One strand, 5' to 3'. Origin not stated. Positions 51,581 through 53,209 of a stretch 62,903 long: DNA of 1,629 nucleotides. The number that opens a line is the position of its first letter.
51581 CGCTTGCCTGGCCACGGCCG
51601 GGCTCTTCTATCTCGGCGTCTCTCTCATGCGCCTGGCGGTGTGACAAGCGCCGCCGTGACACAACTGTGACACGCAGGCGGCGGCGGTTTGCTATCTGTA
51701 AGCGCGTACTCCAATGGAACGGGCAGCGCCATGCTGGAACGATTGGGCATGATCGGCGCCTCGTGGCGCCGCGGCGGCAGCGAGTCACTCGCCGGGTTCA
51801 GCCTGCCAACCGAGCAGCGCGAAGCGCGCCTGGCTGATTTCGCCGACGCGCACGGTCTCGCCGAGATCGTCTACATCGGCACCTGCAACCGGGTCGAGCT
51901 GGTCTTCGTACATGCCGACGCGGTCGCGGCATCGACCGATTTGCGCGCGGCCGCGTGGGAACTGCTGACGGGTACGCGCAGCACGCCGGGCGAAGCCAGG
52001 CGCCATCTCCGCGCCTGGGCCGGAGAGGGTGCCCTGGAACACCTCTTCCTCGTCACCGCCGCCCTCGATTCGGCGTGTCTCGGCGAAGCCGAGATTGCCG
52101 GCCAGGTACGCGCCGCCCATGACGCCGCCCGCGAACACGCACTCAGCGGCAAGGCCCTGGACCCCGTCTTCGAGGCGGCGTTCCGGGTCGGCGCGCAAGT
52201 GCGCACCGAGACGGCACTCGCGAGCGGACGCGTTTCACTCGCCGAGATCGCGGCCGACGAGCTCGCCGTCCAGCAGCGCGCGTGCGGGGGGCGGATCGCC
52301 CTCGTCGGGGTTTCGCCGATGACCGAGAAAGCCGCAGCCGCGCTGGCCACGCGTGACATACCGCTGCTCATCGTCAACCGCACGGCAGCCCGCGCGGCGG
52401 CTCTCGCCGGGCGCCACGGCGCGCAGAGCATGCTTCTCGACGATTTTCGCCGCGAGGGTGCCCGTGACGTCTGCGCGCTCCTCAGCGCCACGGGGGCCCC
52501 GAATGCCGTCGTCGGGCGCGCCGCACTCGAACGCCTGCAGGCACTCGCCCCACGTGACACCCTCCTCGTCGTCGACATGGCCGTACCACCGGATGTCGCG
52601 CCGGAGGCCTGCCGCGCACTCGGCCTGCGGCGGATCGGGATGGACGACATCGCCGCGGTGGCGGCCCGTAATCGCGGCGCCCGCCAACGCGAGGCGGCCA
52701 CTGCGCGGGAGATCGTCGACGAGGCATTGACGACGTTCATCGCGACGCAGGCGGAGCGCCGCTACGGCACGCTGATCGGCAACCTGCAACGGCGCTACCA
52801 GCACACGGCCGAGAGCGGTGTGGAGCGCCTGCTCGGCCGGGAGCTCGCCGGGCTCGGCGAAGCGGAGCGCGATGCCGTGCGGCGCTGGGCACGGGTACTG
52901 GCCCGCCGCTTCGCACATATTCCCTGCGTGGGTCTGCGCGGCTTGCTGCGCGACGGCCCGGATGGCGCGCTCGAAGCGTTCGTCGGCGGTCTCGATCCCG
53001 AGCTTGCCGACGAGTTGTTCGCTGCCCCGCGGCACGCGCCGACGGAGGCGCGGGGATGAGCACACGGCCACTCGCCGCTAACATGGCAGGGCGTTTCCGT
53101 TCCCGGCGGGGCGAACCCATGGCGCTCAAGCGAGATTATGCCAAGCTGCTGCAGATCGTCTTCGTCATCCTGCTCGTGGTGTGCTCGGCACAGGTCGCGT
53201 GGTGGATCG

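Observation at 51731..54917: Divergent glutamyl-tRNA-reductase paralogue heading a two-component operon next to ppsR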

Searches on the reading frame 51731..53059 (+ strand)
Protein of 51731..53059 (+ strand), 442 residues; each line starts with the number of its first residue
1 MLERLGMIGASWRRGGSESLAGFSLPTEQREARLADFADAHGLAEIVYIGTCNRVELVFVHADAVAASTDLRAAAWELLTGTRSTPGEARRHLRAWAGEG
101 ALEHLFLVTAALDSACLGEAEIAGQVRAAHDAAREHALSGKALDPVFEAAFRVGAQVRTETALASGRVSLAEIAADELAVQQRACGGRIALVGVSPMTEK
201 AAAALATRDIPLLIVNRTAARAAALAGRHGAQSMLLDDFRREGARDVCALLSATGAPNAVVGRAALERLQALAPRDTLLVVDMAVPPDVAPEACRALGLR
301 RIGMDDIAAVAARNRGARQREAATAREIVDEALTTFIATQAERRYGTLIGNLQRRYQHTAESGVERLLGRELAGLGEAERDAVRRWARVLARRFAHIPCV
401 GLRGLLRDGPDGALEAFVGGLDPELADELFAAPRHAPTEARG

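Call 3: search_protein_families(library=pfam, proteins=[window:51731-53059:+], max_evalue=0.01)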
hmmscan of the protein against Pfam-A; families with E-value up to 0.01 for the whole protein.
window:51731-53059:+ (442 aa): 3 families
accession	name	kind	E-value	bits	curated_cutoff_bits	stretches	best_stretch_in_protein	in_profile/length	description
PF05201.20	GlutR_N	-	6.3e-30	104.4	27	1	8-161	1-151/151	Glutamyl-tRNAGlu reductase, N-terminal domain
PF01488.26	Shikimate_DH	-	7.1e-16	59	24.3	1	186-310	12-138/138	Shikimate / quinate 5-dehydrogenase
PF00745.25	GlutR_dimer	-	3.4e-07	30.9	22.9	1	325-405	2-80/99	Glutamyl-tRNAGlu reductase, dimerisation domain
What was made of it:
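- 51731..53059 (+): hemA*: divergent glutamyl-tRNA reductase (442 aa) with GVSPMT in place of the GxGxxG NADPH loop and IGxSWR in place of NHKTAP. Pfam finds all three GluTR domains (call 3).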

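Call 4: search_protein_families(library=ncbifam, proteins=[window:51731-53059:+], max_evalue=0.01)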
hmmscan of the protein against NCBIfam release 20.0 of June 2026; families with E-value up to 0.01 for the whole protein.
window:51731-53059:+ (442 aa): 8 families
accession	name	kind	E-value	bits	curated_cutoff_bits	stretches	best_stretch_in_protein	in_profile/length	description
TIGR01035.1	hemA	equivalog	1.9e-59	201.7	209.55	1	23-407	19-398/416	glutamyl-tRNA reductase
NF000744.0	PRK00045.1-3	equivalog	3.7e-57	194.2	429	1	7-405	5-405/447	glutamyl-tRNA reductase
NF000750.0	PRK00045.3-4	equivalog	3.4e-31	108.7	289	1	36-410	32-399/439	glutamyl-tRNA reductase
NF000752.0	PRK00045.4-2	equivalog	4.2e-24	85.5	381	1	44-369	45-343/412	glutamyl-tRNA reductase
NF000751.1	PRK00045.4-1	equivalog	1.6e-23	83.4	478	1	44-379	45-355/426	glutamyl-tRNA reductase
NF010548.0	PRK13940.1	equivalog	2.8e-15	56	469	1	46-409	44-396/414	glutamyl-tRNA reductase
NF001909.0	PRK00676.1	equivalog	4.6e-14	52.2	478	1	45-209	44-197/338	glutamyl-tRNA reductase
NF006802.0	PRK09310.1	equivalog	0.002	17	598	1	188-240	334-386/477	bifunctional 3-dehydroquinate dehydratase/shikimate dehydrogenase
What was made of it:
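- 51731..53059 (+): TIGR01035 scores 201.7, below the 209.55 cut-off (call 4).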

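Call 9: search_solved_structures(query=window:51731-53059:+, show_alignments=3, max_evalue=0.001)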
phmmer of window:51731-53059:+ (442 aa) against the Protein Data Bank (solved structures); distinct sequences matched with E-value up to 0.001: 2.
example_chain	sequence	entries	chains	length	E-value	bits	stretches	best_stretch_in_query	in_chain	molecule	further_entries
1gpj_A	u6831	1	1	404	5.4e-24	88.2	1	92-390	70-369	Glutamyl-tRNA reductase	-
4n7r_A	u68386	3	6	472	1.8e-23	86.5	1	8-403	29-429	Glutamyl-tRNA reductase 1, chloroplastic | Glutamyl-tRNA reductase 1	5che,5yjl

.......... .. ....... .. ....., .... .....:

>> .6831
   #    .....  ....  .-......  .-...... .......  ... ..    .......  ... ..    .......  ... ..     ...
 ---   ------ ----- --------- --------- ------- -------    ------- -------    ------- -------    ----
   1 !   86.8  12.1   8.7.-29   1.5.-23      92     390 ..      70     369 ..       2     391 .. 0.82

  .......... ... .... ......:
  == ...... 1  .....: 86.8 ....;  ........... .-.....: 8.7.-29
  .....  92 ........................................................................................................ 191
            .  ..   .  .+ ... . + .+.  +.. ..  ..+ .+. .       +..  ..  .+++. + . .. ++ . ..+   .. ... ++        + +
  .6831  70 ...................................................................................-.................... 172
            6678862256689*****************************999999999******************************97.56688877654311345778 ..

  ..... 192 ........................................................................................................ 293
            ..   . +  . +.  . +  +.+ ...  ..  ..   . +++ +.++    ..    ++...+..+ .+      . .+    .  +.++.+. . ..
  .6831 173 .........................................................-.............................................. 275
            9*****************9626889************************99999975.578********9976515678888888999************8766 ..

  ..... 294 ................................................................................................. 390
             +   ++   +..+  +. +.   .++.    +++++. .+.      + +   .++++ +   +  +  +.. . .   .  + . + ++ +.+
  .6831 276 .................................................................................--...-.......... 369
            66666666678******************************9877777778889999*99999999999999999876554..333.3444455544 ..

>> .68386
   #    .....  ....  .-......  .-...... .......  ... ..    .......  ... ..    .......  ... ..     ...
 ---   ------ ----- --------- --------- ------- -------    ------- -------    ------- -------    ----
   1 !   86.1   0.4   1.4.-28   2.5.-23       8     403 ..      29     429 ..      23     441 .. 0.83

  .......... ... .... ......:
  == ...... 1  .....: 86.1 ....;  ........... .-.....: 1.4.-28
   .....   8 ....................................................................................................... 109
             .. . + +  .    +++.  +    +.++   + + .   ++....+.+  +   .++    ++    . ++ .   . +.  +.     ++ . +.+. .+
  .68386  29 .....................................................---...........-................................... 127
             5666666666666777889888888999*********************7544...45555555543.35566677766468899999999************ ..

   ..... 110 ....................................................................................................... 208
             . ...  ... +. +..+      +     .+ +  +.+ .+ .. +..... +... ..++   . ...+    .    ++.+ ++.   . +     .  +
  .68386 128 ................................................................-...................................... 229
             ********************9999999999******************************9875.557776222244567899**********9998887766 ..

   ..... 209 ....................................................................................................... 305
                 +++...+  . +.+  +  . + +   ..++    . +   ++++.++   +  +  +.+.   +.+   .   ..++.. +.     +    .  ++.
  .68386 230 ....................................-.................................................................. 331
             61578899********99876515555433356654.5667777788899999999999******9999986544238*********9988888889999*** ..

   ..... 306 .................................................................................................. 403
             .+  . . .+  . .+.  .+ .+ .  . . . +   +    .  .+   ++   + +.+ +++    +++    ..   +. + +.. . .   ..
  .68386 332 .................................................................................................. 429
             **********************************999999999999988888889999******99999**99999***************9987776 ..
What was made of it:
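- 51731..53059 (+): The PDB sequence search hits 1gpj and 4n7r at about 1e-24 (call 9).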

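Call 10: find_homologous_proteins(query=window:51731-53059:+, max_evalue=0.00001)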
Query window:51731-53059:+ (442 aa): 994 proteins with E <= 0.00001 among 8000 candidates; the best 120 are listed.
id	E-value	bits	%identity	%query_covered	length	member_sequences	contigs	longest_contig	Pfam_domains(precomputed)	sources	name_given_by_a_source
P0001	3.3e-274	927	100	100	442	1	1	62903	PF05201.21,PF00745.26,PF01488.27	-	-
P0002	1.4e-158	546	69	92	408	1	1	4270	PF05201.21,PF00745.26,PF01488.27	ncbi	ncbi:MAG: hypothetical protein RLW62_08425, partial [Gammaproteobacteria bacterium]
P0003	4.9e-142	492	59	98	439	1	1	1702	PF05201.21,PF00745.26,PF01488.27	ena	-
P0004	3.4e-140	486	58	98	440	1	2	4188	PF05201.21,PF01488.27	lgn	-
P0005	6.3e-140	485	59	98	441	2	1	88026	PF05201.21,PF00745.26,PF01488.27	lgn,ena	-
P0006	5.4e-139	482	58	98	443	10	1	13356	PF05201.21,PF01488.27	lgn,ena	-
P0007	3.9e-138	479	57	98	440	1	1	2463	PF05201.21,PF01488.27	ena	-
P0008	9.6e-138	478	58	97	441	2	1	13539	PF05201.21,PF00745.26,PF01488.27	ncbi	-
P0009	2.2e-137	477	59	97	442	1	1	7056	PF05201.21,PF01488.27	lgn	-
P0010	3.2e-137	476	58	98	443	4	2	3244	PF05201.21,PF01488.27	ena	-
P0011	6.2e-137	475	57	98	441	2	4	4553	PF05201.21,PF01488.27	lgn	-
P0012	3.3e-136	473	59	96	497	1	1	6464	PF05201.21,PF00745.26,PF01488.27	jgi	jgi:glutamyl-tRNA reductase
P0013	4.5e-136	472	56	98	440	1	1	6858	PF05201.21,PF00745.26,PF01488.27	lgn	-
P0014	5.3e-136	472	58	97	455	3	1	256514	PF05201.21,PF01488.27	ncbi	-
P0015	6.4e-136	472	59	98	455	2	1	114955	PF05201.21,PF01488.27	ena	-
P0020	2.4e-135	470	58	99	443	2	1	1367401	PF05201.21,PF01488.27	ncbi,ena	-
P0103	4.4e-130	453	52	100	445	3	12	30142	PF05201.21,PF00745.26,PF01488.27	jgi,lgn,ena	jgi:glutamyl-tRNA reductase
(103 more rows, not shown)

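Call 11: find_encoding_contigs(protein=P0020, flank=8000, max_places=2)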
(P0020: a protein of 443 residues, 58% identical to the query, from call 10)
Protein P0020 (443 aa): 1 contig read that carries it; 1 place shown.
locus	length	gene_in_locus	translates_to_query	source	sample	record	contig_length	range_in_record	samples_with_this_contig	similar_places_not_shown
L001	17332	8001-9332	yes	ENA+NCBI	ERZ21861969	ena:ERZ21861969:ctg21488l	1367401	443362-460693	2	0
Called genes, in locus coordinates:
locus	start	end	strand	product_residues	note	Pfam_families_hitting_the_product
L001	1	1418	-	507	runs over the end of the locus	PF03219:TLC (faint), PF07690:MFS_1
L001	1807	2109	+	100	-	PF17831:PDH_E1_M (weak)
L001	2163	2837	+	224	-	-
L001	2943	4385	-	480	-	PF11794:HpaB_N, PF03241:HpaB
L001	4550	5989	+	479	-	PF06097:DUF945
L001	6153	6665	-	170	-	-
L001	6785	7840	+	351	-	PF01636:APH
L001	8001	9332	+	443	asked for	PF05201:GlutR_N, PF01488:Shikimate_DH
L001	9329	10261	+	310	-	PF01379:Porphobil_deam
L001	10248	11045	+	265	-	PF02602:HEM4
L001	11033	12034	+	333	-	PF00490:ALAD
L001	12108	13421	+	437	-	PF00202:Aminotran_3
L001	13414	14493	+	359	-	PF00512:HisKA, PF13581:HATPase_c_2 (weak), PF02518:HATPase_c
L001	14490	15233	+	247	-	PF00072:Response_reg, PF00486:Trans_reg_C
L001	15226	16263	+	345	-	PF01208:URO-D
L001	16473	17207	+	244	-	PF06778:Chlor_dismutase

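Call 12: find_encoding_contigs(protein=P0005, flank=8000, max_places=2)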
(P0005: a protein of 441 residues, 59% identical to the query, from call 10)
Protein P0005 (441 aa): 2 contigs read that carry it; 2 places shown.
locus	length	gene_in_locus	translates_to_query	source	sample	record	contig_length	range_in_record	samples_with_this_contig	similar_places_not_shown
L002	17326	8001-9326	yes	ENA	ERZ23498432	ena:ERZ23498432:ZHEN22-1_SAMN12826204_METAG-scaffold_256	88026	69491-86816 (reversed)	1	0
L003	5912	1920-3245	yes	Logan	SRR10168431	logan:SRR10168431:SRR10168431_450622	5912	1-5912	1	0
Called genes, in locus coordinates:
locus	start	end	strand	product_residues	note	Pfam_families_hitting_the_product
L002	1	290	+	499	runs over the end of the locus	?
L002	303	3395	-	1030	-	PF02811:PHP, PF07733:DNA_pol3_alpha, PF17657:DNA_pol3_finger, PF14579:HHH_6, PF01336:tRNA_anti-codon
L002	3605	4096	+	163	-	PF06186:DUF992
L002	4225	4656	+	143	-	-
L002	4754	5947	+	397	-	PF00155:Aminotran_1_2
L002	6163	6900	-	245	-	PF19842:YqeC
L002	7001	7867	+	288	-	PF12849:PBP_like_2, PF01547:SBP_bac_1 (faint), PF03466:LysR_substrate, PF13531:SBP_bac_11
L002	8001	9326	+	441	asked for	PF05201:GlutR_N, PF01488:Shikimate_DH, PF00745:GlutR_dimer (weak)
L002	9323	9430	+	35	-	-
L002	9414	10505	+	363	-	PF00512:HisKA, PF13581:HATPase_c_2 (faint), PF02518:HATPase_c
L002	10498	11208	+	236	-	PF00072:Response_reg, PF00486:Trans_reg_C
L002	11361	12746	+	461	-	PF00989:PAS (faint), PF13426:PAS_9 (faint), PF13188:PAS_8 (weak), PF08448:PAS_4 (weak), PF02954:HTH_8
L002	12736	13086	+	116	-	PF08446:PAS_2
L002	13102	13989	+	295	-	PF00485:PRK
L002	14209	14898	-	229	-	PF01841:Transglut_core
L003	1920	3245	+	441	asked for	PF05201:GlutR_N, PF01488:Shikimate_DH, PF00745:GlutR_dimer (weak)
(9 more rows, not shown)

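Call 13: find_encoding_contigs(protein=P0103, flank=8000, max_places=3)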
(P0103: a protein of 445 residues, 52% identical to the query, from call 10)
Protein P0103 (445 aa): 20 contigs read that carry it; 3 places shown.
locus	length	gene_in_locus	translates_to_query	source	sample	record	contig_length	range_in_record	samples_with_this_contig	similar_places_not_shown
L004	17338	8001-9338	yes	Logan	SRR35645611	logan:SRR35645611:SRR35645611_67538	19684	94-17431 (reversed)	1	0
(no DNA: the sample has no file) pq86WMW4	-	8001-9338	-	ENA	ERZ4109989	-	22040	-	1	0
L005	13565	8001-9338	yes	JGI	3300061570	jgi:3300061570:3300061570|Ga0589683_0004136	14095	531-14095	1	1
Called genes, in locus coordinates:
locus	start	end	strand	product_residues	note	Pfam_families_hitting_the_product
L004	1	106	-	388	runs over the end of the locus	PF02771:Acyl-CoA_dh_N, PF02770:Acyl-CoA_dh_M, PF00441:Acyl-CoA_dh_1, PF08028:Acyl-CoA_dh_2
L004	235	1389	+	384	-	PF04909:Amidohydro_2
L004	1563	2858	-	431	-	PF00296:Bac_luciferase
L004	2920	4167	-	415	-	PF02771:Acyl-CoA_dh_N, PF02770:Acyl-CoA_dh_M, PF00441:Acyl-CoA_dh_1, PF08028:Acyl-CoA_dh_2 (weak)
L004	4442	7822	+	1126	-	PF00211:Guanylate_cyc, PF13191:AAA_16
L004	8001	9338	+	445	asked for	PF05201:GlutR_N, PF01488:Shikimate_DH, PF00745:GlutR_dimer (weak)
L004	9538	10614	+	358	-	PF13581:HATPase_c_2 (faint), PF00512:HisKA, PF02518:HATPase_c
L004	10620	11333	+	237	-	PF00072:Response_reg, PF00486:Trans_reg_C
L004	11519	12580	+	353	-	PF00316:FBPase, PF18913:FBPase_C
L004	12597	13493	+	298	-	PF00485:PRK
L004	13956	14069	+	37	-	-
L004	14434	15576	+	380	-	PF06441:EHN, PF00561:Abhydrolase_1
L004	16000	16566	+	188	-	-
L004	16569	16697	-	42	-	-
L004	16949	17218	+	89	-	-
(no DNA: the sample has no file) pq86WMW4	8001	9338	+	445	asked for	PF05201:GlutR_N, PF01488:Shikimate_DH, PF00745:GlutR_dimer (weak)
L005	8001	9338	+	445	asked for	PF05201:GlutR_N, PF01488:Shikimate_DH, PF00745:GlutR_dimer (weak)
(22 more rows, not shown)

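Call 14: find_encoding_contigs(protein=P0001, flank=10000, max_places=2)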
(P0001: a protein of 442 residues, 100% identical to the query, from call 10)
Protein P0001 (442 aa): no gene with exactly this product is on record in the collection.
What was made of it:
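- Tried and rejected: Exact look-up of the window protein in the contig index found nothing on record (call 14).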

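Call 21: find_related_loci(query=A1, collection=genome_contigs, flank=10000)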
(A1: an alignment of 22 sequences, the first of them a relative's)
Query A1 (442 aa) in genome_contigs; peptide patterns used: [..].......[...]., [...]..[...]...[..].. (x = any residue, [..] = any of these).
476 stretches matched a pattern; 420 encode a relative of the query (tblastn E <= 1e-3); the best 80 are kept; 80 distinct loci.
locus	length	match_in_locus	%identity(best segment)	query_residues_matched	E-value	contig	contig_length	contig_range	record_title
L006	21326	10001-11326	68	1-442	6e-163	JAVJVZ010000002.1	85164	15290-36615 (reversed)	MAG: Gammaproteobacteria bacterium isolate C2-GNP5-20 k141_37493, whole genome shotgun sequence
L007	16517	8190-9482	58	1-432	1e-145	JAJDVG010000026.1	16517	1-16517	MAG: Gammaproteobacteria bacterium isolate jk18x22bins.30 k141_225160, whole genome shotgun sequence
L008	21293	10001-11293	58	1-432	2e-144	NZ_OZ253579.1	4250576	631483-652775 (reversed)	MAG: Candidatus Rariloculus sp. isolate a68edd55-823a-400d-93a1-cd8b183db796 chromosome 1, complete sequence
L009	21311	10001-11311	58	1-438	3e-142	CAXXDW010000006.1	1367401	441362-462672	MAG: Gammaproteobacteria bacterium isolate 92cb7ee9-6a2a-4e20-a11b-d112289540a9 genome assembly, contig: contig_6, whole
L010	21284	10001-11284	57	1-429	1e-140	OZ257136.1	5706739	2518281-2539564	MAG: Gammaproteobacteria bacterium isolate 9b6e0e2b-a66d-4ea8-b25a-e015b4890f72 genome assembly, chromosome: 1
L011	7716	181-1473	58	1-432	2e-140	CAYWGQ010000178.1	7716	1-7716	MAG TPA_asm: uncultured Gammaproteobacteria bacterium isolate SRP268622_co1_30 genome assembly, contig: NODE_23260_lengt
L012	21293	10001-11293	57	1-432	2e-138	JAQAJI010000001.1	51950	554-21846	MAG: Candidatus Rariloculus versatilis isolate peze_1 Seq1, whole genome shotgun sequence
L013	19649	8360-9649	56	1-432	6e-138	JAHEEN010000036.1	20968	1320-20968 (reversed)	MAG: Rhodospirillaceae bacterium isolate Ww273 NODE_4587_length_20968_cov_5.242865, whole genome shotgun sequence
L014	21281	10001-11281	58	1-429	1e-137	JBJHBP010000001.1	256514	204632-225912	MAG: Gammaproteobacteria bacterium isolate SF2967_J5348.rosella_refined.163_sub NODE_31_length_256514_cov_3.400453, whol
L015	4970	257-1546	56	1-432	8e-139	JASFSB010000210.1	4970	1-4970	MAG: Gammaproteobacteria bacterium isolate D1103M12metaG_Bin_227 D1103M12metaG_FD_scaffold_3247_c1, whole genome shotgun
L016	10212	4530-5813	57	1-429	2e-137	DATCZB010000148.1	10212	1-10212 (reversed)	MAG TPA_asm: Gammaproteobacteria bacterium isolate SMAG_U59 k141_757422, whole genome shotgun sequence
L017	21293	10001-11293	57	1-432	3e-136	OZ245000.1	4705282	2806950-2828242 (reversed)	MAG: Candidatus Rariloculaceae bacterium isolate 04f5adf3-adc5-4b11-a252-46a7a8cc0e04 genome assembly, chromosome: 1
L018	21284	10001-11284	57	1-429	4e-136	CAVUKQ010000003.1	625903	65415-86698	MAG: uncultured Gammaproteobacteria bacterium isolate MFD00392.bin.2.65 genome assembly, contig: contig_14557, whole gen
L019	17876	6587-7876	55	1-432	3e-136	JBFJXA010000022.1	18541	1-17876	MAG: Gammaproteobacteria bacterium isolate Mix_sand19.2022.05.G.37 k141_4881405_length_18541_cov_13.3309, whole genome s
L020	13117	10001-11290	55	1-432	5e-135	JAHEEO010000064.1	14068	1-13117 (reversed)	MAG: Rhodospirillales bacterium isolate Ww274 NODE_9306_length_14068_cov_2.799598, whole genome shotgun sequence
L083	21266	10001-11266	49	1-426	5e-112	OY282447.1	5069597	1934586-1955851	MAG: uncultured Pseudomonadales bacterium genome assembly, chromosome: 1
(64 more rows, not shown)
